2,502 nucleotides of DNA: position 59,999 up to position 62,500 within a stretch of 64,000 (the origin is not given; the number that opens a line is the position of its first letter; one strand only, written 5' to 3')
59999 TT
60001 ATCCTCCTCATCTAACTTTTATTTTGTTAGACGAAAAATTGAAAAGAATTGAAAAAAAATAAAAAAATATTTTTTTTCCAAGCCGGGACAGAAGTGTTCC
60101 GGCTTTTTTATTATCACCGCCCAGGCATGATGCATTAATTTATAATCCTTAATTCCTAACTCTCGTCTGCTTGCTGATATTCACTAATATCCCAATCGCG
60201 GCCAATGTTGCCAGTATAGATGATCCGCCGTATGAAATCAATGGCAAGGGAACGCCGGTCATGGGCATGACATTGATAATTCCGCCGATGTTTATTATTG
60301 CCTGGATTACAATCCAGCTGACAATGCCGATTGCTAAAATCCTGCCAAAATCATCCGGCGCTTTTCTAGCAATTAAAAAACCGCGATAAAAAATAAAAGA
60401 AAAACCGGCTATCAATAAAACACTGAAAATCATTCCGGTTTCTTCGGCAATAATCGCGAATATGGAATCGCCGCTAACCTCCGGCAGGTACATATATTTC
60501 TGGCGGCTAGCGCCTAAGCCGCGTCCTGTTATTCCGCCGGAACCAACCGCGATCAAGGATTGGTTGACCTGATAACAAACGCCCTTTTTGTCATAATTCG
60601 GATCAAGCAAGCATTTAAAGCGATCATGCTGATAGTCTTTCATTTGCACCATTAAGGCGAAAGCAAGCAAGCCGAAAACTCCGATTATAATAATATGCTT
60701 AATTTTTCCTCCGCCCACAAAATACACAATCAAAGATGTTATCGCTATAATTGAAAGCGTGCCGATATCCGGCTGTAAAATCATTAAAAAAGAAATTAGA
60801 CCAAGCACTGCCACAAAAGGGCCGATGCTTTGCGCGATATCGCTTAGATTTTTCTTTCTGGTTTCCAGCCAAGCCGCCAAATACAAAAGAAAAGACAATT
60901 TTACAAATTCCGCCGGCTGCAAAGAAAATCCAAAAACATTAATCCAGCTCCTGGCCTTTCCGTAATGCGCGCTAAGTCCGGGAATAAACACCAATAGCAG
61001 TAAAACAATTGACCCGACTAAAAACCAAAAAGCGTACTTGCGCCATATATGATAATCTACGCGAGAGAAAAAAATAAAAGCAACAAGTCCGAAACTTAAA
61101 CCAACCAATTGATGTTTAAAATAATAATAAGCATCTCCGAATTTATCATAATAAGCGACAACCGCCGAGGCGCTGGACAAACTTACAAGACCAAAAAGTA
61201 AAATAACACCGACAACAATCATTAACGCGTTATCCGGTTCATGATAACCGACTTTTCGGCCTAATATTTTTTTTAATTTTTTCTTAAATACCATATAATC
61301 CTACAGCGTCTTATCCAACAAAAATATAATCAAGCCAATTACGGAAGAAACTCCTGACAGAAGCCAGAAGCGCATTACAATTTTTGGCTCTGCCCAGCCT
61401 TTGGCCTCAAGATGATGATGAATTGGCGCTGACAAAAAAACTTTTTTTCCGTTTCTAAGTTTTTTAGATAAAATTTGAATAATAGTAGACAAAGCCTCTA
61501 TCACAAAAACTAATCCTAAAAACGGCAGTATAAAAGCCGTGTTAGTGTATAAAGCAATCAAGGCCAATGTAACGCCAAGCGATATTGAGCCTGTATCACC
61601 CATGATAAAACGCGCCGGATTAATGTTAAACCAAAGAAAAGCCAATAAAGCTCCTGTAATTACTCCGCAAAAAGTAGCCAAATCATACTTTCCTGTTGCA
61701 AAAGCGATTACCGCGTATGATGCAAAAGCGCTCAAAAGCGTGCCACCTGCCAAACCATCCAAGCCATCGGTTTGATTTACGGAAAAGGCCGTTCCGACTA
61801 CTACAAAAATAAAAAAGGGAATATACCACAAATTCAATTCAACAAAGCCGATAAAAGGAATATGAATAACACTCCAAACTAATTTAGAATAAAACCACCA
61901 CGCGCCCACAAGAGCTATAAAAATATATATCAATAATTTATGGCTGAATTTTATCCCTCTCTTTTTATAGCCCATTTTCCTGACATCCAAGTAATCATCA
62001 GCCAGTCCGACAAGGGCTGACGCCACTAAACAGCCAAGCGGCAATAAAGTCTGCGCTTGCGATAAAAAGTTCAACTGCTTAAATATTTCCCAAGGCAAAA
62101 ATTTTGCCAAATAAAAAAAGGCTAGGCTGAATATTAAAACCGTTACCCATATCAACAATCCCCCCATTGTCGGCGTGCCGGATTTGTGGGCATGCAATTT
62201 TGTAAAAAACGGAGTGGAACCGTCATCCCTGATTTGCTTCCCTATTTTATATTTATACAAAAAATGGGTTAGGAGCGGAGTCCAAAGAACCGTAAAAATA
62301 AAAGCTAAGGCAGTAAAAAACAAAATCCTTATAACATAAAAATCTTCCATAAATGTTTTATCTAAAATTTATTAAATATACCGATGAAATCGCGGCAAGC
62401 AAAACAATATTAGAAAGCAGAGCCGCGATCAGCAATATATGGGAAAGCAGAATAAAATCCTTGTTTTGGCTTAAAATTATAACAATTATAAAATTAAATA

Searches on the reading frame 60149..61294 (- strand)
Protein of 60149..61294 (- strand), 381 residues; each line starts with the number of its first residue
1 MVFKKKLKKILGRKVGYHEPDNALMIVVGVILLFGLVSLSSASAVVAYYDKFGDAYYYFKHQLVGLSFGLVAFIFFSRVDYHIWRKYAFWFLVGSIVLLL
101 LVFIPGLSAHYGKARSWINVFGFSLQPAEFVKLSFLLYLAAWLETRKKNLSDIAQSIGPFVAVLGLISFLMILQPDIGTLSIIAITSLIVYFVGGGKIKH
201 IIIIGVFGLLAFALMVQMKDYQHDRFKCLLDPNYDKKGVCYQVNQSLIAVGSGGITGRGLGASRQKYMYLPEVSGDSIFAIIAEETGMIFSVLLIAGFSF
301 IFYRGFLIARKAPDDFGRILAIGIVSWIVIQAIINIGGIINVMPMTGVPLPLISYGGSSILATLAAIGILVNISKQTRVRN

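Call 11: search_protein_families(library=pfam, proteins=[window:60149-61294:-], max_evalue=0.001)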
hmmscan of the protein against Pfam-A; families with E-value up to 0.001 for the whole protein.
window:60149-61294:- (381 aa): 1 family
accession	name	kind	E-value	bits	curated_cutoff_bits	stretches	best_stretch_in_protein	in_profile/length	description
PF01098.24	FTSW_RODA_SPOVE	-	1.5e-100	337.1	26.4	1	24-378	4-355/356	Cell cycle protein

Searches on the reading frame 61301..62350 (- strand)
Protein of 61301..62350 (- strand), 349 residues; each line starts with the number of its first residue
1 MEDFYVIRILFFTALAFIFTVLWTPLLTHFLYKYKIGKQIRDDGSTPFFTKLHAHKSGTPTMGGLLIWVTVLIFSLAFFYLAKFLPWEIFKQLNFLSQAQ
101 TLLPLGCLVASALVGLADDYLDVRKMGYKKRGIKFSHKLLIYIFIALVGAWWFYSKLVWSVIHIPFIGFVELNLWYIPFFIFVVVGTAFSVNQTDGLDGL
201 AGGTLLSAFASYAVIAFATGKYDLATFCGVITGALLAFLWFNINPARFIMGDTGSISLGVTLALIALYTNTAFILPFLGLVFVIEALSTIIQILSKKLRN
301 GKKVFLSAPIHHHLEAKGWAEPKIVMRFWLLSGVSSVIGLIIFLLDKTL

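Call 11: search_protein_families(library=pfam, proteins=[window:61301-62350:-], max_evalue=0.001)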
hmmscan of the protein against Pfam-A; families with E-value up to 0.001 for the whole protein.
window:61301-62350:- (349 aa): 2 families
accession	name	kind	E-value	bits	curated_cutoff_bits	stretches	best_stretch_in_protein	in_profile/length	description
PF00953.26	Glycos_transf_4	-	2.5e-31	109.3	27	1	105-269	5-159/160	Glycosyl transferase family 4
PF10555.14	MraY_sig1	-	1.2e-05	24.9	20.1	1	56-67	1-12/13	Phospho-N-acetylmuramoyl-pentapeptide-transferase signature 1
